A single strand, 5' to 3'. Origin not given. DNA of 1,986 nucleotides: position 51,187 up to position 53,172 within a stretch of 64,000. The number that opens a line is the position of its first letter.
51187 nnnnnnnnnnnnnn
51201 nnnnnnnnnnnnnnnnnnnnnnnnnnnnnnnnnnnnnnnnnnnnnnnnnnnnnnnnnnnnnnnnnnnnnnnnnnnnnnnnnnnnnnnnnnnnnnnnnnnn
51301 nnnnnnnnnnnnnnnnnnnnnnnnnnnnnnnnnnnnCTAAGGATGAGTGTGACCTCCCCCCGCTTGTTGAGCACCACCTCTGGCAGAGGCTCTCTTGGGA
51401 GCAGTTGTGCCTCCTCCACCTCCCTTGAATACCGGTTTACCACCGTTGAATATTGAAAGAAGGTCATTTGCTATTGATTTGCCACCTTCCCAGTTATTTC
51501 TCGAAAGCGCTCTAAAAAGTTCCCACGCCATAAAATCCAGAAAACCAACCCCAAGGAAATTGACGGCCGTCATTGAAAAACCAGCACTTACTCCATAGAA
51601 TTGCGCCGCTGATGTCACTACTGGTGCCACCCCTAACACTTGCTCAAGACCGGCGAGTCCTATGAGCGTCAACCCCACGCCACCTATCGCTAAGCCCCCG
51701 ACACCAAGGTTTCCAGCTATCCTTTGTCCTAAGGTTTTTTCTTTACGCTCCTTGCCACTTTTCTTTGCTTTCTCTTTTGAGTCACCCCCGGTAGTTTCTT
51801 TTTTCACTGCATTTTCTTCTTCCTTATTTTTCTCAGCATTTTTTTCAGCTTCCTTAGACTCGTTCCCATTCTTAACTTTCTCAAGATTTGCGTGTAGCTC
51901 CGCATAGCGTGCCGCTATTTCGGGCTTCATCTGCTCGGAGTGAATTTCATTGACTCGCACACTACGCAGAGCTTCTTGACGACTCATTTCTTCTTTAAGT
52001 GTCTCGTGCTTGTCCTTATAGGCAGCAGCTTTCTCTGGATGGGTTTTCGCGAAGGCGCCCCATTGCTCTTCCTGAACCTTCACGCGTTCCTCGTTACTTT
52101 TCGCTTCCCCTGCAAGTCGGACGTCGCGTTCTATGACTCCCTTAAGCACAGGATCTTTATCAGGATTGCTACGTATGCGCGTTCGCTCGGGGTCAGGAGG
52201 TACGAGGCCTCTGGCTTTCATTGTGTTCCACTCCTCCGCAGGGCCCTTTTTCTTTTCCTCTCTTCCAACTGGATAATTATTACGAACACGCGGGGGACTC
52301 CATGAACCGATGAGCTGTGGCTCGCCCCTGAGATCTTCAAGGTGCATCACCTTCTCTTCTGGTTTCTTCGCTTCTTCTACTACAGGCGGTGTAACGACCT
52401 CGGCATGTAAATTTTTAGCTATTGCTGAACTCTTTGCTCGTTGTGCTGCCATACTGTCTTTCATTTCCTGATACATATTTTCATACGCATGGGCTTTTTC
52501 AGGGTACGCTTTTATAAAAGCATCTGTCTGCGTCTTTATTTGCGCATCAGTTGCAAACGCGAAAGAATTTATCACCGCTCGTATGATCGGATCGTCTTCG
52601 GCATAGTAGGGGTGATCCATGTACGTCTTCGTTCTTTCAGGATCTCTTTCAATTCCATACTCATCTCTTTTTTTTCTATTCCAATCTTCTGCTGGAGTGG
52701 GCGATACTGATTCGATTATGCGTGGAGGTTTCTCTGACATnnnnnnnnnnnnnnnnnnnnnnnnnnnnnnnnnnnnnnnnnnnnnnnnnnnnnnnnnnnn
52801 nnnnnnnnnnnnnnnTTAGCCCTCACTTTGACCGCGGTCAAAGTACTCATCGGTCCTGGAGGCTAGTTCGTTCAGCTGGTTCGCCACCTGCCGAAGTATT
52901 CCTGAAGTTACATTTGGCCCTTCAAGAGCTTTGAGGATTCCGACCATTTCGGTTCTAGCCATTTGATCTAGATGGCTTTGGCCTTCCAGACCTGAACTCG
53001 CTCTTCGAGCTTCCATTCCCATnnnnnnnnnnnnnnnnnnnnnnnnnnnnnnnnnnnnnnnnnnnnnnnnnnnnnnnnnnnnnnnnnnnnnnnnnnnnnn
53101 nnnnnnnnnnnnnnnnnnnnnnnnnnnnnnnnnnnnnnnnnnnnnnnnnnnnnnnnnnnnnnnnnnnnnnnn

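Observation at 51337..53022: Novel repeat-containing Lys/Glu-rich membrane protein inserted between fusA and tuf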

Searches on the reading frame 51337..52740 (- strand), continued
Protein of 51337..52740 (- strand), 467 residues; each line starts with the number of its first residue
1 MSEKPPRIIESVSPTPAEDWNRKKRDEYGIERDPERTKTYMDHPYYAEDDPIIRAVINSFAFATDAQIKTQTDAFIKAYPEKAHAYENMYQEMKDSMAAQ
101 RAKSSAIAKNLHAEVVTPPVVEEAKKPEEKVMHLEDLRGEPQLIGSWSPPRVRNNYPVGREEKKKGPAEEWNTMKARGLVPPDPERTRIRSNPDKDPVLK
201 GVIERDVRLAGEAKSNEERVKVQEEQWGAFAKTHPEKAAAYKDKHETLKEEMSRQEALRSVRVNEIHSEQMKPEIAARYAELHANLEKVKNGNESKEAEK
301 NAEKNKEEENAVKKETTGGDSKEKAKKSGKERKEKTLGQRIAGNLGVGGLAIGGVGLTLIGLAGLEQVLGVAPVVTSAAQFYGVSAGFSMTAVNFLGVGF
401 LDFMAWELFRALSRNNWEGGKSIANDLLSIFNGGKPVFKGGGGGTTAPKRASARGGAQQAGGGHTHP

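Call 90: search_dna_similar(query=window:51337-52740:-, collection=phages, mode=protein, max_evalue=0.001, max_rows=5)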
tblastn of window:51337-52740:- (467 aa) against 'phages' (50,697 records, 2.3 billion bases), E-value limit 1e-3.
No match.
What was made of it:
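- Tried and rejected: tblastn against phage genomes found nothing (call 90).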

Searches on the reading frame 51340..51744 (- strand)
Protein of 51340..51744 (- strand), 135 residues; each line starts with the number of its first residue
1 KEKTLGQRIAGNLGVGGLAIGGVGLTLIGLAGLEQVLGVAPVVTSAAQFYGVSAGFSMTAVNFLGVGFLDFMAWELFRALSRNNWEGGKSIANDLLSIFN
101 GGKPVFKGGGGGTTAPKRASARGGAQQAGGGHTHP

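Call 66: search_protein_families(library=pfam, proteins=[window:51340-51744:-], max_evalue=10)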
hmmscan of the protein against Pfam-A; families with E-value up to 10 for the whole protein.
seq(135 aa): 1 family
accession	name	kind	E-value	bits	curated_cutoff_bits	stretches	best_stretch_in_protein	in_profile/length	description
PF01810.24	LysE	-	0.35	10.8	25.6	0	8-53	23-68/193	LysE type translocator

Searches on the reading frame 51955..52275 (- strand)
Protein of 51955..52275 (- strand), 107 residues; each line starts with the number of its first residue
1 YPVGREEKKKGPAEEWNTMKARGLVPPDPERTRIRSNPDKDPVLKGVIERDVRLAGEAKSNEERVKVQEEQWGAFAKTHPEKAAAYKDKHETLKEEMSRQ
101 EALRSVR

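Call 49: search_solved_structures(query=A3, max_evalue=1)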
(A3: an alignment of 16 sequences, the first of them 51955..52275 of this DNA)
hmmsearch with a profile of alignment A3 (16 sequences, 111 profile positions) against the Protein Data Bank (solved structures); distinct sequences matched with E-value up to 1: 9.
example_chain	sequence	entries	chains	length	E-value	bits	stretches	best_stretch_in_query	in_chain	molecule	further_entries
7rkc_A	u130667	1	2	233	0.012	18.9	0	37-64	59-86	D_3_633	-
8tm9_A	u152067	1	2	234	0.021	18.1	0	37-64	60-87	D_3_633_8x peptide bound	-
8tlp_A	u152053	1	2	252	0.029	17.7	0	37-64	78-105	D_3_633_8x, no peptide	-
6xss_A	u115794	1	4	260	0.53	13.6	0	28-62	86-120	C4_nat_HFuse-7900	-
8f6r_A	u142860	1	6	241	0.72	13.2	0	17-56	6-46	De novo designed oligomeric protein C6-79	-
9dd1_A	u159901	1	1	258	0.84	13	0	8-65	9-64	Designed allosteric facilitated dissociation switch AS1 T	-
9dcy_A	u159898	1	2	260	0.86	13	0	8-65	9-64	Designed allosteric facilitated dissociation switch AS1 H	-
9dcz_A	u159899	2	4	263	0.89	12.9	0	8-65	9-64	Designed allosteric facilitated dissociation switch AS1 H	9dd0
9dcx_A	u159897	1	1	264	0.9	12.9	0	8-65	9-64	Designed allosteric facilitated dissociation switch AS1 H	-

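Call 55: predict_structure(alignment_id=A3)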
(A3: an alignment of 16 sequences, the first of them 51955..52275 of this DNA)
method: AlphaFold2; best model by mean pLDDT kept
length: 107 residues; sequences in the alignment: 16
mean_pLDDT: 76.3   pTM: 0.58
mean pLDDT of the five models: 76.3, 74.6, 71.0, 69.8, 68.7
residues with pLDDT >= 90: 6; 70-90: 67; 50-70: 30; < 50: 4
segments of 3 or more residues with pLDDT < 50: 1-4
pLDDT, mean of each block of 10 residues (from residue 1): 51 61 59 76 88 89 88 87 86 82 71
secondary structure, 60 per line:
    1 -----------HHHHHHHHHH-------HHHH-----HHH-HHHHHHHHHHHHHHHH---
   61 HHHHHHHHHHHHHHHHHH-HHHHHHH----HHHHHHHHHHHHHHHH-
elements in order: H12-21 H29-32 H42-57 H61-78 H80-86 H91-106
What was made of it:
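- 51991..52266 (-): Helical module copy 2 (residues 159-250; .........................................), the copy shared with relatives. AF2 model pLDDT 76, all-helical (call 55).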

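Call 85: fold_search(model_id=the predicted structure, library=pdb)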
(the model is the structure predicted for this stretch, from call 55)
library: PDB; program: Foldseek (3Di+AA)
matches with E <= 10: 12; with E <= 0.001: 0
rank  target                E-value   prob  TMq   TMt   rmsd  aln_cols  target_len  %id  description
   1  7tjl                  4.1e+00  0.28  0.36  0.43   4.5        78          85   19  Crystal structure of de novo designed protein, SEWN0.1 (released 2022-06-29)
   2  4gfk_A                4.4e+00  0.30  0.35  0.22   6.5        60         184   18  structures of NO factors (released 2013-06-19)
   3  3tg5_A                5.2e+00  0.10  0.24  0.08   8.2        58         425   19  Structure of SMYD2 in complex with p53 and SAH (released 2011-08-31)
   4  2og6                  6.5e+00  0.10  0.30  0.13   5.5        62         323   21  Crystal structure of asparagine oxygenase in complex with Fe(II) (released 2007-03-06)
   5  7l7b_D                6.5e+00  0.08  0.27  0.03   8.8        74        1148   14  Clostridioides difficile RNAP with fidaxomicin (released 2022-02-02)
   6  3s7b                  7.2e+00  0.08  0.23  0.08   8.3        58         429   19  Structural Basis of Substrate Methylation and Inhibition of SMYD2 (released 2011-08-10)
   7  6x0m_O                8.1e+00  0.05  0.24  0.13  11.0        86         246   24  Bridging of double-strand DNA break activates PARP2/HPF1 to modify chromatin (released 2020-09-16)
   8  4q5n_A                8.5e+00  0.03  0.20  0.11  12.5        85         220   12  Crystal structure of the gluthatione S-transferase Blo t 8 (released 2015-04-01)
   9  6utx_DDD              9.0e+00  0.07  0.27  0.03   9.5        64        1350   14  E. coli sigma-S transcription initiation complex with an empty bubble ("Old" crystal) (released 2020-08-26)
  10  7wjm_A                9.0e+00  0.04  0.25  0.06  10.4       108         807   13  CryoEM structure of chitin synthase 1 from Phytophthora sojae (released 2022-09-28)
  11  4gcl_D                9.5e+00  0.16  0.36  0.22   6.1        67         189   13  structure of no-dna factor (released 2013-06-19)
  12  2og5                  9.5e+00  0.09  0.27  0.11   3.7        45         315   24  Crystal structure of asparagine oxygenase (AsnO) (released 2007-03-06)

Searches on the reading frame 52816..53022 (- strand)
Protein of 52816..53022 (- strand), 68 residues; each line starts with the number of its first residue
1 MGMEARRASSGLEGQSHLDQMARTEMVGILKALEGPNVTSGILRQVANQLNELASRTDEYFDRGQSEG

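Call 3: search_protein_families(library=pfam, proteins=[window:52816-53022:-], max_evalue=1)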
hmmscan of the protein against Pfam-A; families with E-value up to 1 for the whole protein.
window:52816-53022:- (68 aa): 1 family
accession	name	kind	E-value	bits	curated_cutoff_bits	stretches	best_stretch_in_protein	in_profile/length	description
PF05278.17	PEARLI-4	-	0.012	15.7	29.9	1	17-63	110-152/234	Arabidopsis phospholipase-like protein (PEARLI 4)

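Call 4: search_protein_families(library=ncbifam, proteins=[window:52816-53022:-], max_evalue=1)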
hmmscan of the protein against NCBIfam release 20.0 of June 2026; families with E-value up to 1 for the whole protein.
window:52816-53022:- (68 aa): 0 families

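Call 68: search_protein_families(library=phrogs, proteins=[window:52816-53022:-], max_evalue=0.01)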
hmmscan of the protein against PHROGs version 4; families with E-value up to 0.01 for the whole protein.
window:52816-53022:- (68 aa): 0 families

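Call 69: search_protein_families(library=padloc, proteins=[window:52816-53022:-], max_evalue=0.01)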
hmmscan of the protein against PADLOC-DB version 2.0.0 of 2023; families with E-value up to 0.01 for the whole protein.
window:52816-53022:- (68 aa): 0 families

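Call 70: find_homologous_proteins(query=window:52816-53022:-, max_evalue=0.01)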
Query window:52816-53022:- (68 aa): 1 proteins with E <= 0.01 among 1 candidates.
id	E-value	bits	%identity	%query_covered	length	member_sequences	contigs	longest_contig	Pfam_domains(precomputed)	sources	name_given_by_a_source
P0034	1.6e-35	137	100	100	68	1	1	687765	-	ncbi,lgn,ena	-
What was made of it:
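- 52816..53022 (-): 68-aa ORF, an orphan with doubtful coding status; it is bracketed by two terminator-like hairpins and is absent from all relatives. Its only hit is itself (P0034, call 70).
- Checked: Its only database match is itself (call 70).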
